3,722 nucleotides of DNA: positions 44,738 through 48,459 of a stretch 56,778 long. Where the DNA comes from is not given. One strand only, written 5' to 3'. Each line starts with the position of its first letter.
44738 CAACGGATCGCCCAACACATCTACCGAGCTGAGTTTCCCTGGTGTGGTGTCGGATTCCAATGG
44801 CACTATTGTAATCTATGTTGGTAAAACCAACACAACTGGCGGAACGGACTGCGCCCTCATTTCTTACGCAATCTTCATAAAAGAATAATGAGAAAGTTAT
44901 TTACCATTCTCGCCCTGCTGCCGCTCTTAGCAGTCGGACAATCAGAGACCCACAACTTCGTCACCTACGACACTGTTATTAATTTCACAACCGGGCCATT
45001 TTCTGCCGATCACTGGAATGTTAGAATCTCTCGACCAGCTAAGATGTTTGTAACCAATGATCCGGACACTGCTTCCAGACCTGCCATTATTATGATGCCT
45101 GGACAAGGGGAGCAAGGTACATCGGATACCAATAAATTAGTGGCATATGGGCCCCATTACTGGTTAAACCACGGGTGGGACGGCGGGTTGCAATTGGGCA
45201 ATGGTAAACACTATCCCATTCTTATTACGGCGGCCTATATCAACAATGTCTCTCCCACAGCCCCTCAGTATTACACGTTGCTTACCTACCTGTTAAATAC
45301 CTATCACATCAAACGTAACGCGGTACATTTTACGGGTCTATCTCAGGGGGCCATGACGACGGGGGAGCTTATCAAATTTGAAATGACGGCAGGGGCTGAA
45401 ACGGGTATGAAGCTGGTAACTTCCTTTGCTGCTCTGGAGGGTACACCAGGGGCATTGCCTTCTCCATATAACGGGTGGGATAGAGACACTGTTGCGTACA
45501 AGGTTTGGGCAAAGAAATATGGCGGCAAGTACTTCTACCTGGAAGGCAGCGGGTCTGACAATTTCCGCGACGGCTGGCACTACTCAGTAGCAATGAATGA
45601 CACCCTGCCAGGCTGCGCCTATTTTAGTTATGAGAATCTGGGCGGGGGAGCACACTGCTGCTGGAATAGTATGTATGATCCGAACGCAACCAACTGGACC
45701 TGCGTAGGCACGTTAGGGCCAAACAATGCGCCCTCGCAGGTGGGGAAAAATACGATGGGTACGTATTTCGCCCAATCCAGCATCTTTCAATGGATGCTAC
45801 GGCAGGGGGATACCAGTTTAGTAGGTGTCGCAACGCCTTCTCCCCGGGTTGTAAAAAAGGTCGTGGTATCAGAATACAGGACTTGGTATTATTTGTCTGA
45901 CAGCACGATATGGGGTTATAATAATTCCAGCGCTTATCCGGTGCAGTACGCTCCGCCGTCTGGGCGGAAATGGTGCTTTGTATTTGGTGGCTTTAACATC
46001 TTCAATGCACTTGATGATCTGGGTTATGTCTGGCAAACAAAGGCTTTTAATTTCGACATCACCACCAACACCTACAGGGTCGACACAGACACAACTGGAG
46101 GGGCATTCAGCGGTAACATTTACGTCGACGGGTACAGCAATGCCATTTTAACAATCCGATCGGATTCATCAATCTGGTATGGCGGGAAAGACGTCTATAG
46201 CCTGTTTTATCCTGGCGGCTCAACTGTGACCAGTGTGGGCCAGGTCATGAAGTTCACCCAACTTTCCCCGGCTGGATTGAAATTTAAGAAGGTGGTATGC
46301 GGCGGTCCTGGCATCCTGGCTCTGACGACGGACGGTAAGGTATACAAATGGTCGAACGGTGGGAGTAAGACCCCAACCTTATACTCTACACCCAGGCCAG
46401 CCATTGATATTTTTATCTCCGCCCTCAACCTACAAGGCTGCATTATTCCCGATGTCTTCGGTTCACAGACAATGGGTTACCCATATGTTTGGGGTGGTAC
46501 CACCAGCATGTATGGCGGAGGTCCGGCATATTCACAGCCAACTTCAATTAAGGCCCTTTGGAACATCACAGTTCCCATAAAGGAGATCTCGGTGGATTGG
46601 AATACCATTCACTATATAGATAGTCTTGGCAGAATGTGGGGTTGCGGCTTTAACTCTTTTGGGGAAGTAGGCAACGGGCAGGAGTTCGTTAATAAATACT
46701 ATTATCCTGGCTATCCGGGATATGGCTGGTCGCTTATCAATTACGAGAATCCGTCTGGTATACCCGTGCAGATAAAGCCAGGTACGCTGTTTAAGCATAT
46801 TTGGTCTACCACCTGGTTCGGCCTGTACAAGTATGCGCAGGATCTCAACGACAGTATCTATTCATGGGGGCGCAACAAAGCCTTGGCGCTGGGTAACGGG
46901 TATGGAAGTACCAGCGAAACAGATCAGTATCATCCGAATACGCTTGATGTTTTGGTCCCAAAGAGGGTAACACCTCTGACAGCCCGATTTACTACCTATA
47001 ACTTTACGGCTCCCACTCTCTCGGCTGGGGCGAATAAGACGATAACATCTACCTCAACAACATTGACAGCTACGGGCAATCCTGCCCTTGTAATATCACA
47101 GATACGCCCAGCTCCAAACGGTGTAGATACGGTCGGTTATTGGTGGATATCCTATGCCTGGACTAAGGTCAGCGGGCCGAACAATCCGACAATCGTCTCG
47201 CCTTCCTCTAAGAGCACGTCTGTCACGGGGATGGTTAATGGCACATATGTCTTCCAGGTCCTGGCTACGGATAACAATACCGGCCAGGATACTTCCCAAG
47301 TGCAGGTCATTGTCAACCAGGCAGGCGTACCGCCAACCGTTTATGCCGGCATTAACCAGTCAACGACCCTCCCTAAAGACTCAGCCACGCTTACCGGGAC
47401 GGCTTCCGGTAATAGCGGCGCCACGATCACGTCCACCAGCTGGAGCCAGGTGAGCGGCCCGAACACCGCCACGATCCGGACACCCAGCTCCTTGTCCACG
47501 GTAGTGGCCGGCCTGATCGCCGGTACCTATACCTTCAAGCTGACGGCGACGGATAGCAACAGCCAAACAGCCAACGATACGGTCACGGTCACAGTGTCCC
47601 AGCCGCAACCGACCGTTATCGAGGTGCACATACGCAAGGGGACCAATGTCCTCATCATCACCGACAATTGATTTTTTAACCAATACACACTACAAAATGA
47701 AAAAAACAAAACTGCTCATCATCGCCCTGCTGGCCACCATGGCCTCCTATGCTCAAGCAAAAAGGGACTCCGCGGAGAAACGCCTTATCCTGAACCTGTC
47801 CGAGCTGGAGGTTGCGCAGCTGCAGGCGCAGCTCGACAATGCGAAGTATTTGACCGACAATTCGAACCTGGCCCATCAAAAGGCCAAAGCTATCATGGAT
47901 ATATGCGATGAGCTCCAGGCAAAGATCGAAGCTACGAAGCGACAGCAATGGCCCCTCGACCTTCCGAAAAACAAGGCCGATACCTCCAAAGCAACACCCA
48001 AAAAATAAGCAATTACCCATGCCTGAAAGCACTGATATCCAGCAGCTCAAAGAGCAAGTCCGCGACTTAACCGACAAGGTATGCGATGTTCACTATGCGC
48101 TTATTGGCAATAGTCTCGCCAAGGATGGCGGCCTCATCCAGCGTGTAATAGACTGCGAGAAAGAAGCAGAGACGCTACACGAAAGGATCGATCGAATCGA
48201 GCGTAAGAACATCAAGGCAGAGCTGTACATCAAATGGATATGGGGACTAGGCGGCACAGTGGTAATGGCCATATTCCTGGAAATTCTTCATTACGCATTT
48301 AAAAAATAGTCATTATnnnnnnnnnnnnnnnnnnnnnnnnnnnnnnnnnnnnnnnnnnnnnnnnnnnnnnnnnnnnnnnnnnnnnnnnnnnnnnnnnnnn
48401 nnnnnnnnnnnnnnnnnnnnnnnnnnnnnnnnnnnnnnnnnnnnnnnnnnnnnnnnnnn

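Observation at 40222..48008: Four consecutive proteins with textbook Bacteroidota Sec signal peptides (Gln at +1) where receptor-binding proteins are expected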

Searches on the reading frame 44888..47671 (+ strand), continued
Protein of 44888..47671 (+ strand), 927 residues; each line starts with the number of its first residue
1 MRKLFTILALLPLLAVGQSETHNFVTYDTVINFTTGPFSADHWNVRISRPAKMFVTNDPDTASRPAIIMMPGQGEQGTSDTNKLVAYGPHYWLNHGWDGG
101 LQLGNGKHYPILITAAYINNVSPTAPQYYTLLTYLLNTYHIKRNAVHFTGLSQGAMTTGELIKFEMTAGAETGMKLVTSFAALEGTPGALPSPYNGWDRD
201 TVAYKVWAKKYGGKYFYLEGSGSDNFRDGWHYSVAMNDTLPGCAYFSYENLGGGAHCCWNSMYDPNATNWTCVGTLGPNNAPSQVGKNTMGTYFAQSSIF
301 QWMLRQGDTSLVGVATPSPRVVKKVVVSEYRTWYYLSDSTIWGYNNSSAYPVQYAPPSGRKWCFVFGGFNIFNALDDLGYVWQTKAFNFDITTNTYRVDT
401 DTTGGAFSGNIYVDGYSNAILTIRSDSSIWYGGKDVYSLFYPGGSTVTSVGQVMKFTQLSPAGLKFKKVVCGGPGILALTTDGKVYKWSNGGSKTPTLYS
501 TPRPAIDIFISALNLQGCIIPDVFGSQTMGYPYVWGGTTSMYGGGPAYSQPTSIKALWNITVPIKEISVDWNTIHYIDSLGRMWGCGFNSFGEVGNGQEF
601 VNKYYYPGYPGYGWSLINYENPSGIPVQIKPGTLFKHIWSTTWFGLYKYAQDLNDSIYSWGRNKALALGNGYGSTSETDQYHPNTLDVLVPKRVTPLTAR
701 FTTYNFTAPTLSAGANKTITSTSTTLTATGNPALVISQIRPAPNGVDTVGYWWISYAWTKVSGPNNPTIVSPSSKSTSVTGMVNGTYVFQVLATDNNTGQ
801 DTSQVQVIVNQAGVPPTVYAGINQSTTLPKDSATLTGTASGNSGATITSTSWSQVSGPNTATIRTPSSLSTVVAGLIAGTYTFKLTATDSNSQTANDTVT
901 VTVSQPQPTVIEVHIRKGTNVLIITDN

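Call 79: find_related_loci(query=A1, collection=genome_contigs, flank=10000)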
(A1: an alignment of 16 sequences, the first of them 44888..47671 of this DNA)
Query A1 (927 aa) in genome_contigs; peptide patterns used: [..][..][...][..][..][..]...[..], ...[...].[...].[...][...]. (x = any residue, [..] = any of these).
67 stretches matched a pattern; 44 encode a relative of the query (tblastn E <= 1e-3); 42 distinct loci.
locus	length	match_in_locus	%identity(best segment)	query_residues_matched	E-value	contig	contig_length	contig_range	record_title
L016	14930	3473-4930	52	317-904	4e-157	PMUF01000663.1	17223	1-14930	MAG: Chitinophagaceae bacterium isolate palsa_949 73.20110700_P2S.20_contig_23658, whole genome shotgun sequence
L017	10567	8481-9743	70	1-903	2e-150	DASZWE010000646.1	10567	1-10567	MAG TPA_asm: Puia sp. isolate SMAG_U6149 k141_424910, whole genome shotgun sequence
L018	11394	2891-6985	51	12-919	1e-148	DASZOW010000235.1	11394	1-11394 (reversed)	MAG TPA_asm: Puia sp. isolate SMAG_U5955 k141_761453, whole genome shotgun sequence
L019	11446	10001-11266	72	1-904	4e-147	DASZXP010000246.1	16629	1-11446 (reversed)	MAG TPA_asm: Puia sp. isolate SMAG_U6186 k141_53481, whole genome shotgun sequence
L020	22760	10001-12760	48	1-917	1e-141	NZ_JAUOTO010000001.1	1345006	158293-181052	Flavitalea sp. BT771 NODE_1_length_1345006_cov_17.673101, whole genome shotgun sequence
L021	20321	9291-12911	58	1-923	0e+0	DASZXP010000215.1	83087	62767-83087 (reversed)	MAG TPA_asm: Puia sp. isolate SMAG_U6186 k141_274476, whole genome shotgun sequence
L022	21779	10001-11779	56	322-904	0e+0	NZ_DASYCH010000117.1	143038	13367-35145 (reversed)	MAG: Puia sp. isolate SMAG_U4928 k141_1420054, whole genome shotgun sequence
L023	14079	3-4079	45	145-920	3e-134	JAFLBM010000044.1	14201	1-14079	MAG: Chitinophagales bacterium isolate UWPOB_CHIT5 gnl_X_OMANHLCP_44, whole genome shotgun sequence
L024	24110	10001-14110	45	4-913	1e-134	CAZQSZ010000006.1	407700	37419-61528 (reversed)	MAG TPA_asm: uncultured Chitinophaga sp. isolate binchicken_co277_100 genome assembly, contig: NODE_38_length_407700_cov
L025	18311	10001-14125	45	2-913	8e-131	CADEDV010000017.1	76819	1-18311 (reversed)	MAG: uncultured Bacteroidetes bacterium isolate Bacteroidetes sp. RBC053 genome assembly, contig: MAG053_17, whole genom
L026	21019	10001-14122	48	1-904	3e-147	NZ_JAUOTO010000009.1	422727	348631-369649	Flavitalea sp. BT771 NODE_9_length_422727_cov_18.529199, whole genome shotgun sequence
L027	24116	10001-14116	46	1-925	9e-129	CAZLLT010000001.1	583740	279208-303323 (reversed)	MAG TPA_asm: uncultured Chitinophaga sp. isolate SRP344714_co1_369 genome assembly, contig: NODE_16_length_583740_cov_8.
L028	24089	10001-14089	43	8-910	8e-127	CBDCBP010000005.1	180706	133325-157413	MAG: Puia sp. isolate 797718b7-0e23-4759-96b2-a664c0830df9 genome assembly, contig: contig_5, whole genome shotgun seque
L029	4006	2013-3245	54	1-904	9e-102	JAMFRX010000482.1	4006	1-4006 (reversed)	MAG: Puia dinghuensis isolate NGEE_A_bin4 k127_1171144, whole genome shotgun sequence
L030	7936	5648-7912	57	18-913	3e-99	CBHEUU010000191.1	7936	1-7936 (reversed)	MAG TPA_asm: uncultured Chitinophagaceae bacterium isolate SRR16095329_metabat2_2 genome assembly, contig: ERZ27337126.5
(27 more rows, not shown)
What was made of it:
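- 42 of 42 loci in named genomes are Puia, Flavitalea, Chitinophaga, Flavisolibacter, Terrimonas or unnamed Chitinophagaceae/Chitinophagales/Bacteroidetes MAGs (call 79).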

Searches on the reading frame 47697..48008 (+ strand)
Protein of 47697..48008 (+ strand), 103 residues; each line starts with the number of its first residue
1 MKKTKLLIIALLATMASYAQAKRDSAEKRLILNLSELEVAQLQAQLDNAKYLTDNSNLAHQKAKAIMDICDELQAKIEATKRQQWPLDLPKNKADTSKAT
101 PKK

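Call 5: search_protein_families(library=pfam, proteins=[window:47697-48008:+], max_evalue=0.01)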
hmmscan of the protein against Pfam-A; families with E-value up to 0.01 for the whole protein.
window:47697-48008:+ (103 aa): 0 families

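Call 6: search_protein_families(library=phrogs, proteins=[window:47697-48008:+], max_evalue=0.01)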
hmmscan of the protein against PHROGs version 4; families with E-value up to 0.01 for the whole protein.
window:47697-48008:+ (103 aa): 0 families

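Call 10: search_protein_families(library=ncbifam, proteins=[window:47697-48008:+], max_evalue=0.01)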
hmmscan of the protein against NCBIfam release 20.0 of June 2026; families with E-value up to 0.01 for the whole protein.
window:47697-48008:+ (103 aa): 0 families

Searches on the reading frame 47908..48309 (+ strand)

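Call 5: search_protein_families(library=pfam, proteins=[window:47908-48309:+], max_evalue=0.01)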
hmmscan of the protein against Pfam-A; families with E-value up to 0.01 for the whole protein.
window:47908-48309:+ (133 aa): 0 families

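Call 6: search_protein_families(library=phrogs, proteins=[window:47908-48309:+], max_evalue=0.01)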
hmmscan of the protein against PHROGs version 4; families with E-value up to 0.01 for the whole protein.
window:47908-48309:+ (133 aa): 3 families
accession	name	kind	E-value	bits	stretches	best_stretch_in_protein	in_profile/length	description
phrog_9687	-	tail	0.002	17.1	1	43-109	66-129/1059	fibritin neck whisker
phrog_1863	-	unknown function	0.0033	18.3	1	45-100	40-94/97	-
phrog_1193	-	other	0.0034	18.4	0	83-130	32-74/76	hemolysin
